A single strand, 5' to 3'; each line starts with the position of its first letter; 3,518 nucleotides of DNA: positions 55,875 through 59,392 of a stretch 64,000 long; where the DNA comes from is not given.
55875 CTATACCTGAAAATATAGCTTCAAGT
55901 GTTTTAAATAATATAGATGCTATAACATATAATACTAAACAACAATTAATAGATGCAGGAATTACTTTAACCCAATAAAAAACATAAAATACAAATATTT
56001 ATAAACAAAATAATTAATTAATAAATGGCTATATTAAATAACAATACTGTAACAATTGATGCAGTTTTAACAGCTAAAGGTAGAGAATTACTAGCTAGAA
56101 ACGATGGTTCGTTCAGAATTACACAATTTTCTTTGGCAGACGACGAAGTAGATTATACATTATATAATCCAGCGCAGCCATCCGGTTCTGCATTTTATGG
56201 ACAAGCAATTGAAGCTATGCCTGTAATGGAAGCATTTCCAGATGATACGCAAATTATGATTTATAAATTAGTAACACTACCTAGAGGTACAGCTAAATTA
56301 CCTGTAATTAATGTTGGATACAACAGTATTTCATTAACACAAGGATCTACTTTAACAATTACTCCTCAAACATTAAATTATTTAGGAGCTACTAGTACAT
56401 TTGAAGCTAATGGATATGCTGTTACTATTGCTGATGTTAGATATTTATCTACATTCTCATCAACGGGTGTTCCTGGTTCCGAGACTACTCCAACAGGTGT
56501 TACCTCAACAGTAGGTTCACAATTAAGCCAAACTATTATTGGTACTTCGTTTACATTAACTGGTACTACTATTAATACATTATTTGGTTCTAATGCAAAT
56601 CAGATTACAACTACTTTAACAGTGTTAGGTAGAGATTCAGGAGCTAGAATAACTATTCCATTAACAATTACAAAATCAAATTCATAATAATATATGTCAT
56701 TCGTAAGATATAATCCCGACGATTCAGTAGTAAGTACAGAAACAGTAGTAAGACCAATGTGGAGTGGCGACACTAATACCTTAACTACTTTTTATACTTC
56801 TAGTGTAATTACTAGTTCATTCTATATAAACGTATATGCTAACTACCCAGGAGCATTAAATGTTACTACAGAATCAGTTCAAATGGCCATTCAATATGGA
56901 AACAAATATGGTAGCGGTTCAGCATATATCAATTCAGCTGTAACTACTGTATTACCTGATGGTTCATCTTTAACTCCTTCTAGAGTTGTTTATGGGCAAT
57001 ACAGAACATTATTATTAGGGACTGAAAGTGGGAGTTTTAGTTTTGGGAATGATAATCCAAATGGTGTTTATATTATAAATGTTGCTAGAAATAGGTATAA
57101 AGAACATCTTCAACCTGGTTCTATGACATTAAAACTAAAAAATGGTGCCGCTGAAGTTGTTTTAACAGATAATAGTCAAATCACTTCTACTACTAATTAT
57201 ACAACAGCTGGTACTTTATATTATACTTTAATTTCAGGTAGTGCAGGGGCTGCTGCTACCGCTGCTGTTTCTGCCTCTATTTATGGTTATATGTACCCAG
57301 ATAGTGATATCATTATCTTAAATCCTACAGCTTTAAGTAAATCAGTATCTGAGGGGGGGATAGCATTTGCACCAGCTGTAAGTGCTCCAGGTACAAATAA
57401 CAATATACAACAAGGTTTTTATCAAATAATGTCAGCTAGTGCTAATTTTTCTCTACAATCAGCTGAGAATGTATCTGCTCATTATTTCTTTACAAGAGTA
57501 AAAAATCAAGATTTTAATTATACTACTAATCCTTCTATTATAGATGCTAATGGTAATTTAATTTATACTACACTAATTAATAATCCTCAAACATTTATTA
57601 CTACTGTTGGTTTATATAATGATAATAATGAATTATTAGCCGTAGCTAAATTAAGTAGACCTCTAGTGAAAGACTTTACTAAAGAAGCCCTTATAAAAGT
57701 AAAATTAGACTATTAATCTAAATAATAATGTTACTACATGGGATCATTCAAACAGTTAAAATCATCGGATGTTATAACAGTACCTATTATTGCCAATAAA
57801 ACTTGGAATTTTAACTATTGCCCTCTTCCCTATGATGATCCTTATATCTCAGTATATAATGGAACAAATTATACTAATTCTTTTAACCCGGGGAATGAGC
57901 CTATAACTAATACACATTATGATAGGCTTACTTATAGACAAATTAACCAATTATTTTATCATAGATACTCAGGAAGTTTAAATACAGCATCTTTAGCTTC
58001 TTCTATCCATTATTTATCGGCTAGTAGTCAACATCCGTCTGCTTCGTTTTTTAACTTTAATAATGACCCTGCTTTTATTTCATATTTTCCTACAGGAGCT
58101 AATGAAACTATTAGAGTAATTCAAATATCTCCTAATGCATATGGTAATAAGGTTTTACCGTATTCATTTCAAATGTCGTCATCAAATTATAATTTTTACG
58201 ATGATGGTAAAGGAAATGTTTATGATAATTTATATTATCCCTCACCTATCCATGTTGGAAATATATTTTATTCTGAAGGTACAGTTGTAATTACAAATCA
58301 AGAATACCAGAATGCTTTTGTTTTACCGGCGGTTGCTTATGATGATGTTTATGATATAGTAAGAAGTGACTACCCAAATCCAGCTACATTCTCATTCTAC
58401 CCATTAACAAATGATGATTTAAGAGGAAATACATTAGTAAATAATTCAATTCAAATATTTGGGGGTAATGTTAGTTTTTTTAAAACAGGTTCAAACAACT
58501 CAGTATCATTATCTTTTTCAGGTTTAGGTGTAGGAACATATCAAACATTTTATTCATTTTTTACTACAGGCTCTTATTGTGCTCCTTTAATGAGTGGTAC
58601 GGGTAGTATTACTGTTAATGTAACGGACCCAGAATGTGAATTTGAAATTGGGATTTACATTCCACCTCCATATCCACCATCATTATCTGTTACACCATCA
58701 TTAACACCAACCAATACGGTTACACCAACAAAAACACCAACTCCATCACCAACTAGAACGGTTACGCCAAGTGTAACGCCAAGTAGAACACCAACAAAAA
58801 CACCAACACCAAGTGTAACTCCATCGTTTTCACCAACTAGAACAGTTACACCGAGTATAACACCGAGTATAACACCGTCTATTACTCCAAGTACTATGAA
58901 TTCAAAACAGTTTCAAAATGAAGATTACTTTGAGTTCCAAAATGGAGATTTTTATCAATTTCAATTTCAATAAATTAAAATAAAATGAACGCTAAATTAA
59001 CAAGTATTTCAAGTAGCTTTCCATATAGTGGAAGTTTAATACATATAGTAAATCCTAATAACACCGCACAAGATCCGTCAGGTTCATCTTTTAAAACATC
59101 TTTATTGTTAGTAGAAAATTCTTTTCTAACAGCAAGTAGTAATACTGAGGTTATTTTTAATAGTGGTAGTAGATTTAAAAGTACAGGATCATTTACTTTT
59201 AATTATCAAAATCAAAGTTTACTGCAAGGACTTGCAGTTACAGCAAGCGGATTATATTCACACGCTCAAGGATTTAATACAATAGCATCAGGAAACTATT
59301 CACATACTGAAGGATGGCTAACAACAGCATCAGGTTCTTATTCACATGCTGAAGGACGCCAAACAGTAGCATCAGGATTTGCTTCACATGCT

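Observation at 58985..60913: Fibre protein built from about 32 near-identical 13-residue YSHAEG repeats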

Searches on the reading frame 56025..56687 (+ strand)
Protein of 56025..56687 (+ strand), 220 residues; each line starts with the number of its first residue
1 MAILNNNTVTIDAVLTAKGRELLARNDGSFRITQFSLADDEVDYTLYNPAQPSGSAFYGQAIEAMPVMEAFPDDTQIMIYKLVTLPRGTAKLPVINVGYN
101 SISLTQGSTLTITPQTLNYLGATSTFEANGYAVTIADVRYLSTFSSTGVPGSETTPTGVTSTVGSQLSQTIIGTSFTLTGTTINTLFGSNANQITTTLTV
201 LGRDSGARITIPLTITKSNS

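Call 11: search_protein_families(library=phrogs, proteins=[window:56025-56687:+], max_evalue=0.001)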
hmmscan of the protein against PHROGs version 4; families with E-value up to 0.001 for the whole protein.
window:56025-56687:+ (220 aa): 0 families

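Call 12: search_protein_families(library=pfam, proteins=[window:56025-56687:+], max_evalue=0.01)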
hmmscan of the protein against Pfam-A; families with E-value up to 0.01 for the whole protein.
window:56025-56687:+ (220 aa): 0 families

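Call 23: find_related_loci(query=window:56025-56687:+, collection=viral_contigs, flank=10000)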
Query window:56025-56687:+ (220 aa) in viral_contigs; peptide patterns used: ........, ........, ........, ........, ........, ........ (x = any residue, [..] = any of these).
48 stretches matched a pattern; 37 encode a relative of the query (tblastn E <= 1e-3); 36 distinct loci.
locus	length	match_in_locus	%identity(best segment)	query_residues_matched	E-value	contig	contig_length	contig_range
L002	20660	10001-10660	96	1-220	3e-137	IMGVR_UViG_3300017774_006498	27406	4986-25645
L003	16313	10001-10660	95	1-220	6e-137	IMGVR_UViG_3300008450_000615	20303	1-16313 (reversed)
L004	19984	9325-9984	95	1-220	2e-136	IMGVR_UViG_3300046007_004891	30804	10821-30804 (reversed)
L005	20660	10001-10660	95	1-220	2e-136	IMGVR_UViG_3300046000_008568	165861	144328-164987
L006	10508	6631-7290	95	1-220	2e-136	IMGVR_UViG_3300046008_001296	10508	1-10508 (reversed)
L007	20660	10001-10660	95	1-220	2e-136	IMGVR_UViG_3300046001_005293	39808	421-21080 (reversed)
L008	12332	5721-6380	96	1-220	1e-136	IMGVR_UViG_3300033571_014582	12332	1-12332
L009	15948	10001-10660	94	1-220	1e-135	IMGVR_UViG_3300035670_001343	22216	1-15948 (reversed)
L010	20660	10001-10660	93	1-220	2e-134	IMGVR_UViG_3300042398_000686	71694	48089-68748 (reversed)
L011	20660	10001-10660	93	1-220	2e-134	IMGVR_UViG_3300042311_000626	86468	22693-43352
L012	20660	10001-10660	93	1-220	2e-134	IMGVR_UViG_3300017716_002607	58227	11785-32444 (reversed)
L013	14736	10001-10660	93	1-220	3e-134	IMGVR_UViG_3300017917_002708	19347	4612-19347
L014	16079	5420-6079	91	1-220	1e-131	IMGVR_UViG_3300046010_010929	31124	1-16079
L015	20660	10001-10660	90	1-220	3e-131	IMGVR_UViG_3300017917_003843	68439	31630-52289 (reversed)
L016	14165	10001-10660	90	1-220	1e-130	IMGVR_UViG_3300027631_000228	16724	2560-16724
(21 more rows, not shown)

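Call 58: search_dna_similar(query=window:56025-56687:+, collection=phages, mode=protein, max_rows=15)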
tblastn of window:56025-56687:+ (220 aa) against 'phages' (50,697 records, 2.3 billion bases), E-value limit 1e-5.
Records with a match: 6; places in all: 6; records where one place covers at least 80% of the query: 6.
Best place of each record, by identity: 60-80% 4; <60% 2.
By first word of the organism name: Flavobacterium 4; Microcystis 1; uncultured 1.
By host as written in the record: Flavobacterium sp. LMO8 4; Microcystis elabens 1; - 1.
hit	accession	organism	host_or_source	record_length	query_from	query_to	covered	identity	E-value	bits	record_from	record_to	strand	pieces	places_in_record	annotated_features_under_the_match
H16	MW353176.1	Flavobacterium phage vB_FspM_immuto_3-5A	Flavobacterium sp. LMO8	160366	1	219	100%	65.3%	2e-86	284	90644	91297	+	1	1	hypothetical protein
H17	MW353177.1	Flavobacterium phage vB_FspM_immuto_13-6C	Flavobacterium sp. LMO8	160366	1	219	100%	65.3%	2e-86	284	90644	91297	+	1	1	hypothetical protein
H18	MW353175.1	Flavobacterium phage vB_FspM_immuto_2-6A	Flavobacterium sp. LMO8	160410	1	219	100%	65.3%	2e-86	284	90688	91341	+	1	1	hypothetical protein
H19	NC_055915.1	Flavobacterium phage vB_FspM_immuto_2-6A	Flavobacterium sp. LMO8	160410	1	219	100%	65.3%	2e-86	284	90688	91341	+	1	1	hypothetical protein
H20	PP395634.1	Microcystis phage Mel-JY01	Microcystis elabens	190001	1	219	100%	39.2%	8e-37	141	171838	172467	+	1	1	hypothetical protein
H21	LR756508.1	uncultured phage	metagenomic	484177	4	220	99%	34.8%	8e-27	113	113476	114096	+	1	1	record has no annotation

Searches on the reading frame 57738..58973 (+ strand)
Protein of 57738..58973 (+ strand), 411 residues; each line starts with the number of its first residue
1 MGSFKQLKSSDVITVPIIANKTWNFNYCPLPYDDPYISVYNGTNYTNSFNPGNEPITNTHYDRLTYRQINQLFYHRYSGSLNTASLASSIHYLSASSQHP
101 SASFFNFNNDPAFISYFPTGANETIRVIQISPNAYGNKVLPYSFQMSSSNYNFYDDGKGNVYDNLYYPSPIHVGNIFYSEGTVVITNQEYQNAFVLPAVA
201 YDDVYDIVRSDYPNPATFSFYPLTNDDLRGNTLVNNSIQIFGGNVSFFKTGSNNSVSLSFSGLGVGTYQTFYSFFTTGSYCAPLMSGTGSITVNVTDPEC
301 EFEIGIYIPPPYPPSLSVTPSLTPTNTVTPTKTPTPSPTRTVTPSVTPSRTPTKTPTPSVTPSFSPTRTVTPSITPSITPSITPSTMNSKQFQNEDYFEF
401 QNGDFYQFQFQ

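Call 3: search_protein_families(library=pfam, proteins=[window:57738-58973:+], max_evalue=0.1)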
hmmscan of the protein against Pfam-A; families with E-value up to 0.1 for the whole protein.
window:57738-58973:+ (411 aa): 0 families

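Call 4: search_protein_families(library=phrogs, proteins=[window:57738-58973:+], max_evalue=0.01)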
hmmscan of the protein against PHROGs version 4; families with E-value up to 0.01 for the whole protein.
window:57738-58973:+ (411 aa): 1 family
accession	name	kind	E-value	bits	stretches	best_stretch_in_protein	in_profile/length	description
phrog_15511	-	unknown function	1.2e-10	42.1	1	309-398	205-301/511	-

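Call 56: search_protein_families(library=ncbifam, proteins=[window:57738-58973:+], max_evalue=0.01)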
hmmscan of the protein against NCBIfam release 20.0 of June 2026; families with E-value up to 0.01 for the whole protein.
window:57738-58973:+ (411 aa): 0 families

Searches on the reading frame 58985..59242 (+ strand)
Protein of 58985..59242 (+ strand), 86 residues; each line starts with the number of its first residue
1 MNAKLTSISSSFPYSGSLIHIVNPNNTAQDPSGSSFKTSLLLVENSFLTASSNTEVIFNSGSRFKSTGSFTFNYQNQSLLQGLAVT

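Call 59: find_related_loci(query=window:58985-59242:+, collection=viral_contigs, flank=5000)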
Query window:58985-59242:+ (86 aa) in viral_contigs; peptide patterns used: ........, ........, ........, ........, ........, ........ (x = any residue, [..] = any of these).
35 stretches matched a pattern; 1 encode a relative of the query (tblastn E <= 1e-3); 1 distinct loci.
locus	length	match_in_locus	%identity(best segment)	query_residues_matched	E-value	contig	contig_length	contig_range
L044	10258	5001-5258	86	1-86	3e-47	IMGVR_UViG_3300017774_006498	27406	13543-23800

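Call 61: find_related_loci(query=A2, collection=metagenome_contigs, flank=5000)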
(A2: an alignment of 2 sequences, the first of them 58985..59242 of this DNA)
Query A2 (86 aa) in metagenome_contigs; peptide patterns used: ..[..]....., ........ (x = any residue, [..] = any of these).
231 stretches matched a pattern; 2 encode a relative of the query (tblastn E <= 1e-3); 2 distinct loci.
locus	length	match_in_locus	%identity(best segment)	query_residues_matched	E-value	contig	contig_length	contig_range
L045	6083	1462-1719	86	1-86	5e-47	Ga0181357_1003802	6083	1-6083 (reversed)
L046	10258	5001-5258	86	1-86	5e-47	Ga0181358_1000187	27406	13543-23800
